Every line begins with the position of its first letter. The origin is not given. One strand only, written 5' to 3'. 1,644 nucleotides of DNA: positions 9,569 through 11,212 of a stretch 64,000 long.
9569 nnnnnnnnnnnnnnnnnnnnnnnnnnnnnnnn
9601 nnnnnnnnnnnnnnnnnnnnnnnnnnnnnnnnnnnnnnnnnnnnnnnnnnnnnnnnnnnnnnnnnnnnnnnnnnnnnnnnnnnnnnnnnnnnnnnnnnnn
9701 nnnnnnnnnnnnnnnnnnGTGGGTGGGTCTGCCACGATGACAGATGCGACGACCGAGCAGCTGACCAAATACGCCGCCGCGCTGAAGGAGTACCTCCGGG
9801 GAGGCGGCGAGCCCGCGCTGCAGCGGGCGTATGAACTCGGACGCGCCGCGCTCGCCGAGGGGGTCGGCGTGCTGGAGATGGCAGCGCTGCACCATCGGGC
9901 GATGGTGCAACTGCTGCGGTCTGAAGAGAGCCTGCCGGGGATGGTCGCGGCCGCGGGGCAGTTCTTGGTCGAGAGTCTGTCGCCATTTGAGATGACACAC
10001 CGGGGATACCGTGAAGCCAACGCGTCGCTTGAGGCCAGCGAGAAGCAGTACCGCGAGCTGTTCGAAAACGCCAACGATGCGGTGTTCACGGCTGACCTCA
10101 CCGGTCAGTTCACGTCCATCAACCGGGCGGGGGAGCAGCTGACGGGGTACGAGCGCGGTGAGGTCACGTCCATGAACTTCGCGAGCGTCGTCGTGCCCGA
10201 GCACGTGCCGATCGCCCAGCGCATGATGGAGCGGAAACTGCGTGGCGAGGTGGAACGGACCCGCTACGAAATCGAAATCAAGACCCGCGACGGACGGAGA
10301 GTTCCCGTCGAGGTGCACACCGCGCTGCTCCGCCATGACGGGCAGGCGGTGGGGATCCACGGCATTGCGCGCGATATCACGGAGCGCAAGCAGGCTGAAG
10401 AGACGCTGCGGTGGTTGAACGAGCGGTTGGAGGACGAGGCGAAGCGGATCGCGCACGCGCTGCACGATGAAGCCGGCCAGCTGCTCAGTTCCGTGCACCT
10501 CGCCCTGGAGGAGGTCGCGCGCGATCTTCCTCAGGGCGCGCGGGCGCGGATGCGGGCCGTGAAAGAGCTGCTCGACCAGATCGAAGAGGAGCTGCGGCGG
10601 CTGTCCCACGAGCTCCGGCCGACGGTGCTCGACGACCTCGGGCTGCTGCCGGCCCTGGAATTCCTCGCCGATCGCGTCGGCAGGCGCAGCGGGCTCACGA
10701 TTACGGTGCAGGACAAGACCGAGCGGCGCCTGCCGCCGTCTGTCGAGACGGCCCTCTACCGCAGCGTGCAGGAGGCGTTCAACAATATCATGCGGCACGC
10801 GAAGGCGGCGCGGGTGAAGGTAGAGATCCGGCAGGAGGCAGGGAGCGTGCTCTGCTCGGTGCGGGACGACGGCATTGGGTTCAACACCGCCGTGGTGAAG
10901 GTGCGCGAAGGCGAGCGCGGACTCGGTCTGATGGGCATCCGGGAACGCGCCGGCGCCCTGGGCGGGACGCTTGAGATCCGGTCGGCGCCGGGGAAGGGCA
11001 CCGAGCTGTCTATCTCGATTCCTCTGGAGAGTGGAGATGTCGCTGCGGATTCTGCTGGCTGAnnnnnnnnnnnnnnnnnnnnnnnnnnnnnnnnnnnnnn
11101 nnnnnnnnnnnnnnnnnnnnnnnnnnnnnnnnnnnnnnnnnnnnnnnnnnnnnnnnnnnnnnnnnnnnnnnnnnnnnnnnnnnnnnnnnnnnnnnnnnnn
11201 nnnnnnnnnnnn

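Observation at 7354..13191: Stressosome (RsbR-RsbS-RsbT-RsbX) wired to a histidine kinase with an RsbU-N-like domain and three response regulators instead of a SigB partner-switch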

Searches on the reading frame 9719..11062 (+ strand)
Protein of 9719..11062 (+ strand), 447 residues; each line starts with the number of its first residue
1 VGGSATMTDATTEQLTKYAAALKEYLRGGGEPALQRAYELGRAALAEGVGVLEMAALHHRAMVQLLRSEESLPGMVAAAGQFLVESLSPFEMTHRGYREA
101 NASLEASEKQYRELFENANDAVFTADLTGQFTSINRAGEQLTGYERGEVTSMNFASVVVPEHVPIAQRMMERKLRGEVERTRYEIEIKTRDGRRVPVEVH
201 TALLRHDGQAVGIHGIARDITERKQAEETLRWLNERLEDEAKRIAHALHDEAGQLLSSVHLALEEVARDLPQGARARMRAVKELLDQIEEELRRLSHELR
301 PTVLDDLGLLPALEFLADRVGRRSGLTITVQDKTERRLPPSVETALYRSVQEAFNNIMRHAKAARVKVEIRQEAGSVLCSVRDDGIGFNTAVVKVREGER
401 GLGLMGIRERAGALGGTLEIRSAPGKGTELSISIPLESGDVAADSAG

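Call 3: search_protein_families(library=pfam, proteins=[window:9719-11062:+], max_evalue=0.01)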
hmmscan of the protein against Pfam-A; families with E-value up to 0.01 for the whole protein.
window:9719-11062:+ (447 aa): 10 families
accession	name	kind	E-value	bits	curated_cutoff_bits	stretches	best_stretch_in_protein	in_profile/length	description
PF00989.32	PAS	-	7.4e-17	61.8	22.6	1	110-220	2-113/113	PAS fold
PF02518.31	HATPase_c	-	4e-16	59.9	26.4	1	343-437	3-110/111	Histidine kinase-, DNA gyrase B-, and HSP90-like ATPase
PF08448.16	PAS_4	-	3.2e-14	53.5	23.1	1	115-225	1-110/110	PAS fold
PF13426.13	PAS_9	-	2.1e-11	44.4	27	1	119-222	1-103/103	PAS domain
PF08673.15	RsbU_N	-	3.1e-11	43.7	25.5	1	17-92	2-74/75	Phosphoserine phosphatase RsbU, N-terminal domain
PF07730.19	HisKA_3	-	4.3e-09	37.2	24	1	242-304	3-68/68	Histidine kinase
PF13188.13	PAS_8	-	4.2e-08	33.3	21.8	1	110-153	2-42/65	PAS domain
PF13581.12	HATPase_c_2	-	4.9e-07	30.2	27.4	1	337-407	23-105/127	Histidine kinase-like ATPase domain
PF08447.18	PAS_3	-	6.9e-07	29.9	25.6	1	133-217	3-89/89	PAS fold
PF00771.25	FHIPEP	-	0.0063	15.5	29.1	1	177-305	382-502/657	FHIPEP family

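Call 4: search_protein_families(library=ncbifam, proteins=[window:9719-11062:+], max_evalue=0.01)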
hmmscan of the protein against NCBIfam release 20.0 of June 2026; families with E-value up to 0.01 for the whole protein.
window:9719-11062:+ (447 aa): 36 families (the best 25 are shown)
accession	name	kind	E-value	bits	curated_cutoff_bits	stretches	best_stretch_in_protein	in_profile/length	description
NF052443.1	SensHisKinMctS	equivalog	1.5e-44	152.1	700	1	219-437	225-449/457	two-component system sensor histidine kinase MctS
TIGR00229.1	sensory_box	domain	7e-34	116.7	22.9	1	105-230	1-126/126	PAS domain S-box protein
NF052531.1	Strep_LiaS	equivalog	2.9e-31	108.9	450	1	221-436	111-327/328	envelope stress sensor histidine kinase LiaS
NF008649.0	PRK11644.1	equivalog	2.3e-29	102.5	408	1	238-436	301-496/499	signal transduction histidine-protein kinase/phosphatase UhpB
NF008184.0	PRK10935.1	equivalog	6.5e-20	71.3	553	1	239-437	362-560/565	nitrate/nitrite two-component system sensor histidine kinase NarQ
NF047874.1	MASE3_PAS_HK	subfamily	8.2e-20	71.1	560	1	90-240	246-395/655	MASE3 domain-containing sensor histidine kinase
NF007896.0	PRK10600.1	equivalog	1.7e-19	69.9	578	1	239-434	389-583/598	nitrate/nitrite two-component system sensor histidine kinase NarX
NF008468.0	PRK11360.1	equivalog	7.6e-17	60.9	646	1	107-440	266-612/616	two-component system sensor histidine kinase AtoS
NF047786.1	his_kin_MadS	equivalog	9.4e-17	61.2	500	1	234-435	224-434/434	MadS family sensor histidine kinase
NF008302.0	PRK11091.1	equivalog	2.4e-15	55.8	838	1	91-439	139-508/779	aerobic respiration two-component sensor histidine kinase ArcB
NF047322.1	HK_morpho_MacS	equivalog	3.3e-14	52.8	300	1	208-435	153-367/367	MacS family sensor histidine kinase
NF007298.0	PRK09776.1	equivalog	8.2e-13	47.1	1135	1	92-238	285-432/1111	diguanylate cyclase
NF052573.1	HisKinEspAMyxo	equivalog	1.1e-10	40.3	1400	1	111-295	256-442/755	serine histidine kinase EspA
NF046044.1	PnpS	equivalog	1.4e-09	37.5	400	2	97-228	43-168/390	two-component system histidine kinase PnpS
NF033092.0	HK_WalK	equivalog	7.3e-09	34.7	725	1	97-231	246-373/594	cell wall metabolism sensor histidine kinase WalK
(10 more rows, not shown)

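Call 11: find_homologous_proteins(query=window:9737-11062:+, max_evalue=1e-10)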
Query window:9737-11062:+ (441 aa): 4751 proteins with E <= 1e-10 among 8000 candidates; the best 120 are listed.
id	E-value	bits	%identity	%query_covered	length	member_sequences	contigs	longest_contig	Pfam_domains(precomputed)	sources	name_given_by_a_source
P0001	6.4e-277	936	100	100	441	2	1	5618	PF08447.19,PF13426.14,PF13188.14,PF08673.16,PF13581.13,PF07730.20,PF08448.17,PF02518.32,PF00989.32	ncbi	-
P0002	7.3e-215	732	78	100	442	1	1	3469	PF08447.19,PF13426.14,PF13188.14,PF08673.16,PF13581.13,PF07730.20,PF08448.17,PF02518.32,PF00989.32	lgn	-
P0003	3.8e-212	723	77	100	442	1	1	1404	PF13426.14,PF13188.14,PF08673.16,PF13581.13,PF07730.20,PF08448.17,PF02518.32,PF00989.32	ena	-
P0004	8.4e-200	682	72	100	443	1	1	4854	PF08447.19,PF13426.14,PF13188.14,PF08673.16,PF13581.13,PF07730.20,PF08448.17,PF02518.32,PF00989.32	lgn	-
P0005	1.7e-196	671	71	98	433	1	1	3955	PF13426.14,PF13188.14,PF08673.16,PF13581.13,PF07730.20,PF08448.17,PF02518.32,PF00989.32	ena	-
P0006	2.0e-195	668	71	98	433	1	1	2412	PF08447.19,PF13426.14,PF13188.14,PF08673.16,PF13581.13,PF07730.20,PF08448.17,PF02518.32,PF00989.32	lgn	-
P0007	1.8e-193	661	71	98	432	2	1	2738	PF08447.19,PF13426.14,PF13188.14,PF08673.16,PF13581.13,PF07730.20,PF08448.17,PF02518.32,PF00989.32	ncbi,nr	ncbi:MAG TPA: PAS domain S-box protein [bacterium]|nr:PAS domain S-box protein [bacterium]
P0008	1.4e-192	658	72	96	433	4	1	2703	PF13426.14,PF13188.14,PF08673.16,PF13581.13,PF07730.20,PF08448.17,PF02518.32,PF00989.32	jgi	jgi:PAS domain S-box-containing protein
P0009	1.9e-192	658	71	98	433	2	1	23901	PF08447.19,PF13426.14,PF13188.14,PF08673.16,PF13581.13,PF07730.20,PF08448.17,PF02518.32,PF00989.32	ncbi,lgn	-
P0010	9.6e-192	656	71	98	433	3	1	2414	PF08447.19,PF13426.14,PF13188.14,PF08673.16,PF13581.13,PF07730.20,PF08448.17,PF02518.32,PF00989.32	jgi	jgi:PAS domain S-box-containing protein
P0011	1.0e-191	656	70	100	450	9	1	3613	PF08447.19,PF13426.14,PF13188.14,PF08673.16,PF13581.13,PF07730.20,PF08448.17,PF02518.32,PF00989.32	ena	-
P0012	5.0e-191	653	71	98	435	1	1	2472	PF08447.19,PF13426.14,PF13188.14,PF08673.16,PF13581.13,PF07730.20,PF08448.17,PF02518.32,PF00989.32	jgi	jgi:two-component system, NarL family, sensor histidine kinase UhpB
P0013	2.1e-190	651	72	98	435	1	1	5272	PF08447.19,PF13426.14,PF13188.14,PF08673.16,PF13581.13,PF07730.20,PF08448.17,PF02518.32,PF00989.32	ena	-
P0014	2.9e-190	651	69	100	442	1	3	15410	PF13426.14,PF13188.14,PF08673.16,PF13581.13,PF07730.20,PF08448.17,PF02518.32,PF00989.32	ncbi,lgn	-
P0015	3.4e-190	651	71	98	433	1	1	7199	PF08447.19,PF13426.14,PF13188.14,PF08673.16,PF13581.13,PF07730.20,PF08448.17,PF02518.32,PF00989.32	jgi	jgi:PAS domain S-box-containing protein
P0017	5.6e-189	647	69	100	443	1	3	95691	PF08447.19,PF13426.14,PF13188.14,PF08673.16,PF13581.13,PF07730.20,PF08448.17,PF02518.32,PF00989.32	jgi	jgi:PAS domain S-box-containing protein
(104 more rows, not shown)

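Call 13: find_related_loci(query=A2, collection=genome_contigs, flank=10000)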
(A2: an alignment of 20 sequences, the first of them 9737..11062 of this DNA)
Query A2 (441 aa) in genome_contigs; peptide patterns used: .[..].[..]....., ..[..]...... (x = any residue, [..] = any of these).
600 stretches matched a pattern (row limit reached: there are more); 524 encode a relative of the query (tblastn E <= 1e-3); the best 80 are kept; 79 distinct loci.
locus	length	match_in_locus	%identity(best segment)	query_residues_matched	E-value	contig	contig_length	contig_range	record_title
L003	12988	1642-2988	70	1-440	0e+0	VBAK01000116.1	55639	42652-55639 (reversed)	MAG: Bacillati bacterium ANGP1 isolate NP_3 14_0903_12_20cm_scaffold_96, whole genome shotgun sequence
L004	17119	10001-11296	66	1-431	0e+0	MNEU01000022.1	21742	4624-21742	MAG: Armatimonadetes bacterium 13_1_40CM_64_14 13_1_40cm_scaffold_1310, whole genome shotgun sequence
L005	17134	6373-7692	65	1-439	0e+0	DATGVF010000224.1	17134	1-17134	MAG TPA_asm: bacterium isolate SMAG_U10549 k141_114961, whole genome shotgun sequence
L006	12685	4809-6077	61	9-431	2e-162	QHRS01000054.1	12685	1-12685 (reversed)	MAG: Candidatus Rokuibacteriota bacterium isolate AR9 14_1009_16_40cm_scaffold_12230_curated, whole genome shotgun seque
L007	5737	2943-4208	57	9-430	2e-149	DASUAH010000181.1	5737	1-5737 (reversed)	MAG TPA_asm: Gemmatimonadales bacterium isolate SMAG_U2490 k141_1256451, whole genome shotgun sequence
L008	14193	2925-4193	54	11-431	8e-145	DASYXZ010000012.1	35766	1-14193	MAG TPA_asm: Terriglobia bacterium isolate SMAG_U6322 k141_234878, whole genome shotgun sequence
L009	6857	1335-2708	49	7-439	7e-136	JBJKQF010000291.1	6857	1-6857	MAG: Terriglobia bacterium isolate Bin_27 S1Ck127_1857140_flag_0_multi_6.9780_len_6857, whole genome shotgun sequence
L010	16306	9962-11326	48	12-441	1e-134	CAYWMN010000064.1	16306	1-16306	MAG TPA_asm: uncultured Acidobacteriota bacterium isolate binchicken_co150_531 genome assembly, contig: NODE_7965_length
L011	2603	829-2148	50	1-438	1e-140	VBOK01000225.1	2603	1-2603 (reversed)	MAG: Nitrospirae bacterium isolate NS_8 14_1009_09_20cm_scaffold_45741, whole genome shotgun sequence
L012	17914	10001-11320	50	1-438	5e-131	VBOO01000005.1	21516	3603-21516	MAG: Nitrospirae bacterium isolate NS_12 14_1009_16_30cm_scaffold_9701_e:466, whole genome shotgun sequence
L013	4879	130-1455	50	1-441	2e-131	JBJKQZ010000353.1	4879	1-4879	MAG: Terriglobia bacterium isolate Bin_47 S1Ck127_370106_flag_1_multi_6.0000_len_4879, whole genome shotgun sequence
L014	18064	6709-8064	51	11-436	4e-137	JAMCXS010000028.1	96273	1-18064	MAG: Acidobacteriota bacterium isolate FK_Sedi_B_Bin.4 NODE_375_length_96273_cov_4.69509, whole genome shotgun sequence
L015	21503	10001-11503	60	81-441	2e-129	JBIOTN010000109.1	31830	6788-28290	MAG: Candidatus Rokuibacteriota bacterium isolate MAG159 k127_2431690, whole genome shotgun sequence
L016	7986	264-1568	49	1-434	4e-125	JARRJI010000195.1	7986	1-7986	MAG: Acidobacteriota bacterium isolate Spart_016_MAG scaffold_11731, whole genome shotgun sequence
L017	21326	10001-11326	48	1-441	4e-124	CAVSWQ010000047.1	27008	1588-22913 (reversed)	MAG: uncultured Acidobacteriota bacterium isolate MFD05684.bin.2.181 genome assembly, contig: contig_87308, whole genome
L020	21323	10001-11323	60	1-441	5e-163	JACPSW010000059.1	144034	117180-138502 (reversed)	MAG: Candidatus Rokuibacteriota bacterium isolate NC_groundwater_716_Ag_S-0.2um_69_13 S36_SO-2_scaffold_185127, whole ge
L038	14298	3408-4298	50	12-432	1e-65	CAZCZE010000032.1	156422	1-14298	MAG TPA_asm: uncultured Gammaproteobacteria bacterium isolate binchicken_co31_201 genome assembly, contig: k141_3654763,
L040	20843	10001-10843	59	25-431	1e-62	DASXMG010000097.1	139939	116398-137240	MAG TPA_asm: Steroidobacteraceae bacterium isolate SMAG_U5322 k141_662197, whole genome shotgun sequence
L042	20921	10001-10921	48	11-441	9e-61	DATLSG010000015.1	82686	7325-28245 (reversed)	MAG TPA_asm: Steroidobacteraceae bacterium isolate SMAG_U13924 k141_959043, whole genome shotgun sequence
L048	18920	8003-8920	50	1-429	2e-56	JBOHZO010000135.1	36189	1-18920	MAG: Steroidobacteraceae bacterium isolate M3-S_metawrap_bin.156 k127_2241666, whole genome shotgun sequence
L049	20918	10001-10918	50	1-429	9e-56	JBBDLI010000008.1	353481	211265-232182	MAG: Steroidobacteraceae bacterium isolate LejiaA_66_279 Lejia_A_29_length_353481_cov_170, whole genome shotgun sequence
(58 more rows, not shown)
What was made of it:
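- Closest known: RsbU_N-'NreB' histidine kinase of a gammaproteobacterial MAG. Same: Gammaproteobacterial members of this window's family exist: L038, L040-L042, L048 and L049 (call 13).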

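Call 27: find_encoding_contigs(protein=P0017, flank=10000, max_places=2)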
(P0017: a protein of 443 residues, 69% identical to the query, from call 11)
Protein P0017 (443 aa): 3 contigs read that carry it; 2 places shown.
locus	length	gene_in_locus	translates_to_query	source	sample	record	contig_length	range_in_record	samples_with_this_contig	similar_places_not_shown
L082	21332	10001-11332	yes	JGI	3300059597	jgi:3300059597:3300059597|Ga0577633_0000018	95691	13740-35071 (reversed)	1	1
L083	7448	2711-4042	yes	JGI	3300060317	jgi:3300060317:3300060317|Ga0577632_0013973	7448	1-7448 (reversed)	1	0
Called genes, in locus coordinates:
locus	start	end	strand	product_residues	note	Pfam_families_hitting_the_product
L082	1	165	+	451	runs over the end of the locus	PF13506:Glyco_transf_21, PF00535:Glycos_transf_2, PF10111:Glyco_tranf_2_2, PF13641:Glyco_tranf_2_3, PF13632:Glyco_trans_2_3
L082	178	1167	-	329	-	PF13439:Glyco_transf_4, PF13579:Glyco_trans_4_4, PF00534:Glycos_transf_1, PF13692:Glyco_trans_1_4, PF13524:Glyco_trans_1_2 (weak)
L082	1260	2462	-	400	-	PF22025:ThiI_fer, PF02926:THUMP, PF02568:ThiI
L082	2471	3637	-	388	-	PF00266:Aminotran_5, PF01212:Beta_elim_lyase (weak)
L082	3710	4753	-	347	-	PF01073:3Beta_HSD, PF01370:Epimerase, PF02719:Polysacc_synt_2, PF04321:RmlD_sub_bind, PF05368:NmrA (weak), PF07993:NAD_binding_4, PF16363:GDP_Man_Dehyd, PF13460:NAD_binding_10 (weak)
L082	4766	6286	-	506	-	PF14052:Caps_assemb_Wzi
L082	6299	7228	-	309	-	PF02563:Poly_export, PF22461:SLBB_2, PF10531:SLBB, PF22461:SLBB_2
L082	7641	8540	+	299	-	PF14361:RsbRD_N (weak), PF01740:STAS, PF13466:STAS_2 (weak)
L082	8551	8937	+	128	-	PF01740:STAS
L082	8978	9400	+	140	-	PF13581:HATPase_c_2, PF02518:HATPase_c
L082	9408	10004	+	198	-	PF07228:SpoIIE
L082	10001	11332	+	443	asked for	PF08673:RsbU_N, PF00989:PAS, PF08448:PAS_4, PF13188:PAS_8 (weak), PF13426:PAS_9, PF07730:HisKA_3, PF13581:HATPase_c_2, PF02518:HATPase_c, +1 more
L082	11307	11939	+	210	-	PF00072:Response_reg, PF00196:GerE, PF08281:Sigma70_r4_2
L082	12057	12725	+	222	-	PF00072:Response_reg, PF00196:GerE, PF04545:Sigma70_r4 (weak), PF08281:Sigma70_r4_2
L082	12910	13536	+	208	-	PF00072:Response_reg, PF03861:ANTAR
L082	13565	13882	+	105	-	-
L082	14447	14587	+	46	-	-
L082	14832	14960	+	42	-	-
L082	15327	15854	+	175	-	PF02357:NusG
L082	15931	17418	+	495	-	PF02706:Wzz (weak), PF13807:GNVR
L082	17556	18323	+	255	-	PF10609:ParA (faint), PF13614:AAA_31, PF01656:CbiA (weak)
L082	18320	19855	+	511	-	PF02397:Bac_transf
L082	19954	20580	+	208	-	PF04542:Sigma70_r2, PF08281:Sigma70_r4_2 (weak)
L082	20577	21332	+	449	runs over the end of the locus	PF03446:NAD_binding_2 (weak), PF03721:UDPG_MGDP_dh_N, PF00984:UDPG_MGDP_dh, PF03720:UDPG_MGDP_dh_C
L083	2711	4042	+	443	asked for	PF08673:RsbU_N, PF00989:PAS, PF08448:PAS_4, PF13188:PAS_8 (weak), PF13426:PAS_9, PF07730:HisKA_3, PF13581:HATPase_c_2, PF02518:HATPase_c, +1 more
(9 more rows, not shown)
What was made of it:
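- An ECF-type sigma lies in the EPS locus of L082 (call 27).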
